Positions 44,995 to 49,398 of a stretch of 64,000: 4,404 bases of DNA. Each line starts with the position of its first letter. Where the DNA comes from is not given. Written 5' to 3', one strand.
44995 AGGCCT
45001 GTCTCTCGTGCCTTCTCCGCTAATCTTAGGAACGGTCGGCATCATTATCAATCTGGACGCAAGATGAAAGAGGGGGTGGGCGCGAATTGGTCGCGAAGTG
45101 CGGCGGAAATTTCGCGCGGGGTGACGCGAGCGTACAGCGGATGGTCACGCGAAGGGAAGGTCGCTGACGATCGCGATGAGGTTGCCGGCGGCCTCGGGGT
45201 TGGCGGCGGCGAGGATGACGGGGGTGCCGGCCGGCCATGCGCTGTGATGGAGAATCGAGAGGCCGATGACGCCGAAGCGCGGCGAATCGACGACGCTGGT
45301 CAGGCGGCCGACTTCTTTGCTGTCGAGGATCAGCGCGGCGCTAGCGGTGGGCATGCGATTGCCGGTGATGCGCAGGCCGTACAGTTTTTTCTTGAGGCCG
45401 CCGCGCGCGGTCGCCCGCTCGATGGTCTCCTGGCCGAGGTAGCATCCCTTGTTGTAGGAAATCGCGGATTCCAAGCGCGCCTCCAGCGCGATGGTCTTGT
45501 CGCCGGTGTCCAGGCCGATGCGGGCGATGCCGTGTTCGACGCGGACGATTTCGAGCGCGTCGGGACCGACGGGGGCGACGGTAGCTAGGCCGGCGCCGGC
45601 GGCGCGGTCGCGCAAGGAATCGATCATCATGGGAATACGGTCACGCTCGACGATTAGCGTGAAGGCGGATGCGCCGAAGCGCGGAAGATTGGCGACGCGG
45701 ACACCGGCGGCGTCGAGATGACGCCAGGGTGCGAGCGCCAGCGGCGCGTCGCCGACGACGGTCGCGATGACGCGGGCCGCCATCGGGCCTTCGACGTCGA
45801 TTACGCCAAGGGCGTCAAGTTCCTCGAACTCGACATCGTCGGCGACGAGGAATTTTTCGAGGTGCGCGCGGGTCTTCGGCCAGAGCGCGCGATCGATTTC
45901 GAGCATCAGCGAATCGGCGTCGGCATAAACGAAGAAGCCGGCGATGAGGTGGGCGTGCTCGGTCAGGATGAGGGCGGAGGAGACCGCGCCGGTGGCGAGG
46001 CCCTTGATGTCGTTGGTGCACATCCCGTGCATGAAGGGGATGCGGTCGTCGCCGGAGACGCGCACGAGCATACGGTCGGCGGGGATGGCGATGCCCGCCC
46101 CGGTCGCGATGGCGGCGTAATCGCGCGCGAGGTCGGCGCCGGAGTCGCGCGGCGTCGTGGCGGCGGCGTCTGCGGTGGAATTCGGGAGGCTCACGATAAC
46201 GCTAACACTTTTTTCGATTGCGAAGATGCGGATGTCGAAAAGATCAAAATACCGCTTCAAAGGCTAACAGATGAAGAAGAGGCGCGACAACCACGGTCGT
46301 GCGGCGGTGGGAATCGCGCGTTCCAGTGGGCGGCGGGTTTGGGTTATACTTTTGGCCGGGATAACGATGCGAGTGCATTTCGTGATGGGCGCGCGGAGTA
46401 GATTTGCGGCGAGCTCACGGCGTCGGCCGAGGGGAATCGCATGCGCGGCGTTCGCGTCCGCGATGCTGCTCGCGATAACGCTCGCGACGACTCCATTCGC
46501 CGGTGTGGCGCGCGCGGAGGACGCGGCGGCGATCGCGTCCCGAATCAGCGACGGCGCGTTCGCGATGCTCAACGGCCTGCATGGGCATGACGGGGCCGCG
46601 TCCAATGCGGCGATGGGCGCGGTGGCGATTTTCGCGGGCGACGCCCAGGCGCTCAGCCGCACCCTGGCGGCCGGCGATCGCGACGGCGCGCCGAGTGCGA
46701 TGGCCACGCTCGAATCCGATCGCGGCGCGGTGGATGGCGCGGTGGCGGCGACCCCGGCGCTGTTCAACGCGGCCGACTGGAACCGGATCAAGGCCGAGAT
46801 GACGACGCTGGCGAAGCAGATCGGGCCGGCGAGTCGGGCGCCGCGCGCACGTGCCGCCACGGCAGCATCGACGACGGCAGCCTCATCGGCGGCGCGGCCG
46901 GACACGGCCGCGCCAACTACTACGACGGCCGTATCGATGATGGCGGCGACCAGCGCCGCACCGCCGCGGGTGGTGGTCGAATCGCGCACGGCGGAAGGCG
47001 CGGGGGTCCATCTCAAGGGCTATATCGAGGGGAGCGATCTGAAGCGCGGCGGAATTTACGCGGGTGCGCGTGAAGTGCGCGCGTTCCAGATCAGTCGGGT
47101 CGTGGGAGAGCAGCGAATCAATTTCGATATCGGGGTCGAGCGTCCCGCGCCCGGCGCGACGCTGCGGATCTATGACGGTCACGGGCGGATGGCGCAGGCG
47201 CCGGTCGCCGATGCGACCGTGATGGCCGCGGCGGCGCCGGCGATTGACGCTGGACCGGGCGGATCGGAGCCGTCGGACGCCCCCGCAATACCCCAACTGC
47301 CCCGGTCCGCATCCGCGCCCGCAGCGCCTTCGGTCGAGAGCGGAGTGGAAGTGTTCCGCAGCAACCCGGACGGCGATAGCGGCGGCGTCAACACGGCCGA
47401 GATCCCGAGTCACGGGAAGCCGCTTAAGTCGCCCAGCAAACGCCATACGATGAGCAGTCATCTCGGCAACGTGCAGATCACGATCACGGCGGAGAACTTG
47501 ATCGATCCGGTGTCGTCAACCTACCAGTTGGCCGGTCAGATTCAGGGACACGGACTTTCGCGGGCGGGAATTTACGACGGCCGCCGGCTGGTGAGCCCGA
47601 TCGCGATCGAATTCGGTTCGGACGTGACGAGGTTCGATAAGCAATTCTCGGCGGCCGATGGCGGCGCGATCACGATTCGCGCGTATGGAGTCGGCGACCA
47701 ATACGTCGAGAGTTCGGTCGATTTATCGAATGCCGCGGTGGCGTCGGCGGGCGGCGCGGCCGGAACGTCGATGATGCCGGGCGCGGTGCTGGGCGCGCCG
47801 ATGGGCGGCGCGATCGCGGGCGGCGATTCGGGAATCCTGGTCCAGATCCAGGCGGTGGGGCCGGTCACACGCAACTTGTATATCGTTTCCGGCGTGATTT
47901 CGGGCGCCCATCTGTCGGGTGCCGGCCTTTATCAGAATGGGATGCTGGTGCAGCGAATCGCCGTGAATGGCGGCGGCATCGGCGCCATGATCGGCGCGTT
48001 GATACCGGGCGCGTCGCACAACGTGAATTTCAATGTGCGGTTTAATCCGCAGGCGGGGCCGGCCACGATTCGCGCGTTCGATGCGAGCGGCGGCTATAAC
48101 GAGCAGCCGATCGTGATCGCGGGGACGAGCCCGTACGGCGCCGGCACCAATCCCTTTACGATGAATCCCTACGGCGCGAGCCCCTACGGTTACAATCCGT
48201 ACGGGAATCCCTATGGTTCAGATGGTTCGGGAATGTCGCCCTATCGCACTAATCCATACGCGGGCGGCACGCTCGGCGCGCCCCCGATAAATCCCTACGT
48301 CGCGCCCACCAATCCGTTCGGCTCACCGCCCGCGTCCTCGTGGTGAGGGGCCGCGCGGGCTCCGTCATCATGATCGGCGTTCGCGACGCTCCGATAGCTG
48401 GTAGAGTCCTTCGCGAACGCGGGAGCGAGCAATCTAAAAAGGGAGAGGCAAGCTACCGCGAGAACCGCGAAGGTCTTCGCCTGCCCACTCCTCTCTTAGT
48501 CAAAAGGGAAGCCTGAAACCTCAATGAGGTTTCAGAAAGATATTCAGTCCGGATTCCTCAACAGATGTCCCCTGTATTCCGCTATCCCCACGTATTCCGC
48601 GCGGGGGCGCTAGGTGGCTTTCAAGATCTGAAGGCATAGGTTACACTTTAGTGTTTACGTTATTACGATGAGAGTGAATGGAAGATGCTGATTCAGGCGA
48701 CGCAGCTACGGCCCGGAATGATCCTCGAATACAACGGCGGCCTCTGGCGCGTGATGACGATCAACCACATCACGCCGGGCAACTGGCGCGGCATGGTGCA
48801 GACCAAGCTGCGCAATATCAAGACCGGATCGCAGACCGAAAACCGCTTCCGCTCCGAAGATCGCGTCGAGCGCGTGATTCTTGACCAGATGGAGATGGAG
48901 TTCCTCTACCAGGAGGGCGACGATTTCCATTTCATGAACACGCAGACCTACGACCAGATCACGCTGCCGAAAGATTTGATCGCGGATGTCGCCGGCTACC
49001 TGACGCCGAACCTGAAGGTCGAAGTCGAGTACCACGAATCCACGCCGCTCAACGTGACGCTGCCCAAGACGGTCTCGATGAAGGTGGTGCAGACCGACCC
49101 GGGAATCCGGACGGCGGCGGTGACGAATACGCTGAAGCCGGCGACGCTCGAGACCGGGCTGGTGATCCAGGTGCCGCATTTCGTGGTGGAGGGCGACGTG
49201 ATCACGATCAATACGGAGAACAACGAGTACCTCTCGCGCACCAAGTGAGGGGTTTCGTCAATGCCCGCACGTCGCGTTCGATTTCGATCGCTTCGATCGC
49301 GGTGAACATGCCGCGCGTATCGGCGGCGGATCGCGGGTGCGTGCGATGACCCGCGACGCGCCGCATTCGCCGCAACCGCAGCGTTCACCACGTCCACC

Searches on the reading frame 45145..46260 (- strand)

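Call 37: search_protein_families(library=pfam, proteins=[window:45145-46260:-], max_evalue=0.001)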
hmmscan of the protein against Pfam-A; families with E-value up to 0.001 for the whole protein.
window:45145-46260:- (371 aa): 2 families
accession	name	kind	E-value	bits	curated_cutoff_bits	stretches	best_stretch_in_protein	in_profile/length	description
PF01571.26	GCV_T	-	5.7e-19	68.8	25.6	1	64-265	49-254/255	Aminomethyltransferase folate-binding domain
PF08669.17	GCV_T_C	-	0.00018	21.8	25.9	1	291-350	1-62/80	Glycine cleavage T-protein C-terminal barrel domain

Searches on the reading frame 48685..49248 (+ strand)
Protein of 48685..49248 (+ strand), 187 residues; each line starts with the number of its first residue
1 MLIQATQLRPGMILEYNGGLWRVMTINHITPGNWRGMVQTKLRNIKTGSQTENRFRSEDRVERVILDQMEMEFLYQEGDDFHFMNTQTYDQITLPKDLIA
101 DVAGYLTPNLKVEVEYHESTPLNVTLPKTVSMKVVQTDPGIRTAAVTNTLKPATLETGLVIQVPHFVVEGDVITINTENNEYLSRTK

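Call 37: search_protein_families(library=pfam, proteins=[window:48685-49248:+], max_evalue=0.001)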
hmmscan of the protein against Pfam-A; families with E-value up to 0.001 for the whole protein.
window:48685-49248:+ (187 aa): 3 families
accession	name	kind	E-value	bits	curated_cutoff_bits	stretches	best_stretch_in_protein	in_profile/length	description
PF09285.17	Elong-fact-P_C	-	1.6e-21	76.2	25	1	130-185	1-56/56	Elongation factor P, C-terminal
PF08207.18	EFP_N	-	3.3e-20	72.3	23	1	5-61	2-58/58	Elongation factor P (EF-P) KOW-like domain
PF01132.26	EFP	-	6.2e-19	68.2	27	1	70-122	2-54/54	Elongation factor P (EF-P) OB domain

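Call 47: find_related_loci(query=window:48685-49248:+, collection=genome_contigs, flank=10000)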
Query window:48685-49248:+ (187 aa) in genome_contigs; peptide patterns used: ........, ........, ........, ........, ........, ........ (x = any residue, [..] = any of these).
600 stretches matched a pattern (row limit reached: there are more); 278 encode a relative of the query (tblastn E <= 1e-3); the best 80 are kept; 80 distinct loci.
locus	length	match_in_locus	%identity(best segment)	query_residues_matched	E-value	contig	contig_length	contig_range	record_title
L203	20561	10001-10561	99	1-187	4e-125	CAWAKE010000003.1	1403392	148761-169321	MAG: uncultured delta proteobacterium isolate MFD02416.bin.1.126 genome assembly, contig: contig_52086, whole genome sho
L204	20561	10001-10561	98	1-187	1e-124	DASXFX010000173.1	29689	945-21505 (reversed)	MAG TPA_asm: Candidatus Binataceae bacterium isolate SMAG_U5149 k141_2518497, whole genome shotgun sequence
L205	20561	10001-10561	97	1-187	7e-123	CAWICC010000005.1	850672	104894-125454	MAG: uncultured delta proteobacterium isolate MFD09495.bin.2.82 genome assembly, contig: contig_274, whole genome shotgu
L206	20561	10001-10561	90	1-187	2e-116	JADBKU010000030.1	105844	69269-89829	MAG: bacterium isolate Bu91 bin.91_contig30, whole genome shotgun sequence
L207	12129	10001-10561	90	1-187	2e-114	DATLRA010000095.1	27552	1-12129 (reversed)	MAG TPA_asm: Candidatus Binataceae bacterium isolate SMAG_U13892 k141_742144, whole genome shotgun sequence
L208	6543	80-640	88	1-187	4e-114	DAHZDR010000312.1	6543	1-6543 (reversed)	MAG TPA_asm: Deltaproteobacteria bacterium isolate clean4766 k141_284905, whole genome shotgun sequence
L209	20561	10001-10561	83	1-187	3e-109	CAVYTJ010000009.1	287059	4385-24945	MAG: uncultured delta proteobacterium isolate MFD06092.bin.1.266 genome assembly, contig: contig_24324, whole genome sho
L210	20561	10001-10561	83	1-187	1e-108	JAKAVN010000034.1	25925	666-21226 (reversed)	MAG: Deltaproteobacteria bacterium isolate YP4.bin102 NODE_2622_length_25925_cov_2.056981, whole genome shotgun sequence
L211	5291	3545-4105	85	1-187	1e-108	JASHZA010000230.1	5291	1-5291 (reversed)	MAG: Candidatus Binataceae bacterium isolate JOPF297 JOPF_AWAY_contig_836048, whole genome shotgun sequence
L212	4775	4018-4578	82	1-187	3e-109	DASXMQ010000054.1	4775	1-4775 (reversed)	MAG TPA_asm: Candidatus Binataceae bacterium isolate SMAG_U5332 k141_910537, whole genome shotgun sequence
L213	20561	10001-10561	83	1-187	1e-107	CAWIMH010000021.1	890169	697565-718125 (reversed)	MAG: uncultured proteobacterium isolate MFD05377.bin.1.214 genome assembly, contig: contig_51900, whole genome shotgun s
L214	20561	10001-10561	83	1-187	3e-107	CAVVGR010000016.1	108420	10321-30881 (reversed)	MAG: uncultured delta proteobacterium isolate MFD01716.bin.2.12 genome assembly, contig: contig_71706, whole genome shot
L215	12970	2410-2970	83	1-187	1e-107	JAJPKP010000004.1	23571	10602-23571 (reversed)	MAG: Proteobacteria bacterium isolate Centralia_MAG_89 k107_15643299, whole genome shotgun sequence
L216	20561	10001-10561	82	1-187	5e-107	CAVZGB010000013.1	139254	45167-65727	MAG: uncultured delta proteobacterium isolate MFD05521.bin.1.220 genome assembly, contig: contig_39002, whole genome sho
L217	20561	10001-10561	82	1-187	4e-107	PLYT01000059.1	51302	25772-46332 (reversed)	MAG: Betaproteobacteria bacterium isolate palsa_1003 73.20120700_P3D.240_contig_136005, whole genome shotgun sequence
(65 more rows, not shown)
